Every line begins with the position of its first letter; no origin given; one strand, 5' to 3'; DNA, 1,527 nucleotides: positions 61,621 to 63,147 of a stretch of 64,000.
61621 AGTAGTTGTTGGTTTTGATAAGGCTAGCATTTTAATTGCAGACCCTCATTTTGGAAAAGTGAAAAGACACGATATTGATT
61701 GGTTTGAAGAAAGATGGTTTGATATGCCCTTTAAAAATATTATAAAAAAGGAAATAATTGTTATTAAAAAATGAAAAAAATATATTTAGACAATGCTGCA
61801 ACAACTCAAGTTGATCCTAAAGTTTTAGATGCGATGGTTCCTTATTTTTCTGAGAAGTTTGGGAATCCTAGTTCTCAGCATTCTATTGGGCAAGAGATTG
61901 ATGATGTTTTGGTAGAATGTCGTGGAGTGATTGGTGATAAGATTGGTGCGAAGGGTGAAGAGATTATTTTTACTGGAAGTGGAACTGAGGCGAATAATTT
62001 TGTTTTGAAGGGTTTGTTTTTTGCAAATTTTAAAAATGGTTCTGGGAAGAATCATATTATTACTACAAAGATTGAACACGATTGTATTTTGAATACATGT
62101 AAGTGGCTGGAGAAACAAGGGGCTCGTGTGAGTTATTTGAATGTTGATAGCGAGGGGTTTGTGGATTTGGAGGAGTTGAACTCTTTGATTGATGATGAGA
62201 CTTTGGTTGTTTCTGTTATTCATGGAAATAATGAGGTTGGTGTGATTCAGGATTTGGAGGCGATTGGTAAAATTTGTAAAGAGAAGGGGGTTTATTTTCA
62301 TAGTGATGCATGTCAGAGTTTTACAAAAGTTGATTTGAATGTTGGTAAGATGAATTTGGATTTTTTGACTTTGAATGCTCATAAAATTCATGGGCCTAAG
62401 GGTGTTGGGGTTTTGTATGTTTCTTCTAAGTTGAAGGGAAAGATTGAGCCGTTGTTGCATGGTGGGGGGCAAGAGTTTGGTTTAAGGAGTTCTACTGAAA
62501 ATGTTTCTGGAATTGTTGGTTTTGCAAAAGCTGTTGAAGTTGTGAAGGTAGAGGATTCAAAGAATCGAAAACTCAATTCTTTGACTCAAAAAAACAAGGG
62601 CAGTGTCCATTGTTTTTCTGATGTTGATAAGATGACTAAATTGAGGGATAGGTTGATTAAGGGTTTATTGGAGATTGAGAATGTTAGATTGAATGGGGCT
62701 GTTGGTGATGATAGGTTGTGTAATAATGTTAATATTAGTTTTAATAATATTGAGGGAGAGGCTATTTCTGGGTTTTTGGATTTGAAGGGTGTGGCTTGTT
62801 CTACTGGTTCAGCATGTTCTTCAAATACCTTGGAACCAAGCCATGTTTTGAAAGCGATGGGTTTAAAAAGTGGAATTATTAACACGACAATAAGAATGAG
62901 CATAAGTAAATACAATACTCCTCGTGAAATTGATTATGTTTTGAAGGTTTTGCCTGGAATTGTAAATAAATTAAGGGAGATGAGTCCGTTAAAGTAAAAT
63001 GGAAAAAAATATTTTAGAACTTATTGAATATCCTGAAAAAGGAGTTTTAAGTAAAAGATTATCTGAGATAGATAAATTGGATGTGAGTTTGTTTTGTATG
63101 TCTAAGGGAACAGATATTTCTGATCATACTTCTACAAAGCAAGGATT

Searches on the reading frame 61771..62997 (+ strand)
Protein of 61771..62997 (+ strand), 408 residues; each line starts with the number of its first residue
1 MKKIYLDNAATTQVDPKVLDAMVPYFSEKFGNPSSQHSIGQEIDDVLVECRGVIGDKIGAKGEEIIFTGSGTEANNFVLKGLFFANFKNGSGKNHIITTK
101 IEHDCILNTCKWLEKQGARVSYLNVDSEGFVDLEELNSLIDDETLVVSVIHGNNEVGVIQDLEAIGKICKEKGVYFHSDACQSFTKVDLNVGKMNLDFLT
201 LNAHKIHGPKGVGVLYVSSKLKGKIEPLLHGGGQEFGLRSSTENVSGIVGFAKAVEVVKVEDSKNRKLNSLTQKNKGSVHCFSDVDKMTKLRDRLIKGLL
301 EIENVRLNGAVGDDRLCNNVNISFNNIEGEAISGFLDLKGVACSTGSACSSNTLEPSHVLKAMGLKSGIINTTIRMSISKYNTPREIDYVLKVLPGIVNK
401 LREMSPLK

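Call 35: search_protein_families(library=pfam, proteins=[window:61771-62997:+], max_evalue=0.01)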
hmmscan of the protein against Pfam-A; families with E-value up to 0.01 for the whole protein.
window:61771-62997:+ (408 aa): 3 families
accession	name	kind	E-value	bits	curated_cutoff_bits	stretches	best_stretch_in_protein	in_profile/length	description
PF00266.25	Aminotran_5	-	1.5e-81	274.7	21.5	1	4-390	1-371/371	Aminotransferase class-V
PF01041.23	DegT_DnrJ_EryC1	-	3.9e-08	33.4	19.8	1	64-185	41-151/360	DegT/DnrJ/EryC1/StrS aminotransferase family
PF01212.27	Beta_elim_lyase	-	7.3e-06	25.9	27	1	63-182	48-171/288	Beta-eliminating lyase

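Call 46: search_protein_families(library=ncbifam, proteins=[window:61771-62997:+], max_evalue=0.001)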
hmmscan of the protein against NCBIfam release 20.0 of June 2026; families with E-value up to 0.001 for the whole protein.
window:61771-62997:+ (408 aa): 25 families
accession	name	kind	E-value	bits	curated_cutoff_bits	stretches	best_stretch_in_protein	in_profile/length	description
TIGR03402.1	FeS_nifS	equivalog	7.4e-141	469.3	530.75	1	4-407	1-379/379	cysteine desulfurase NifS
NF010611.0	PRK14012.1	equivalog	4.8e-122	407.8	548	1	3-407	6-388/406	IscS subfamily cysteine desulfurase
TIGR02006.1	IscS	equivalog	7.5e-121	403.9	643.2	1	3-407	4-384/402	IscS subfamily cysteine desulfurase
TIGR03235.1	DNA_S_dndA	equivalog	4.1e-110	368.4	480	1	5-377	1-352/353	cysteine desulfurase DndA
TIGR03403.1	nifS_epsilon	equivalog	1.4e-101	340.1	587.7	1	4-405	1-380/382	NifS family cysteine desulfurase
NF002806.0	PRK02948.1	subfamily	4.8e-78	262.8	304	1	4-402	2-376/381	IscS subfamily cysteine desulfurase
TIGR01979.1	sufS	subfamily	3.4e-54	184.2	475.1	1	4-397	20-398/403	SufS family cysteine desulfurase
TIGR01977.1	am_tr_V_EF2568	hypoth_equivalog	3e-47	161.4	377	1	4-394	1-373/376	cysteine desulfurase family protein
NF041166.1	f2_encap_cargo1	exception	5e-38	131.6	800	1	4-233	247-475/623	family 2A encapsulin nanocompartment cargo protein cysteine desulfurase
TIGR01976.1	am_tr_V_VC1184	hypoth_equivalog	5.3e-32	111.6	352.35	1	3-393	19-400/401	cysteine desulfurase-like protein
NF008126.0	PRK10874.1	equivalog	2.3e-29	102.7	607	1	2-233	19-250/401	cysteine desulfurase CsdA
NF006791.0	PRK09295.1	equivalog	2.4e-29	102.6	661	1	4-395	25-399/406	cysteine desulfurase SufS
NF040779.1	Sec_lyase_SclA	exception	9.8e-29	100.4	525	1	4-397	1-376/378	selenocysteine lyase SclA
TIGR03392.1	FeS_syn_CsdA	equivalog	1.5e-27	96.8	493.6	1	2-234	16-247/398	cysteine desulfurase CsdA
TIGR04343.1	egtE_PLP_lyase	equivalog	1.2e-14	54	400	1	46-255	55-261/370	ergothioneine biosynthesis PLP-dependent enzyme EgtE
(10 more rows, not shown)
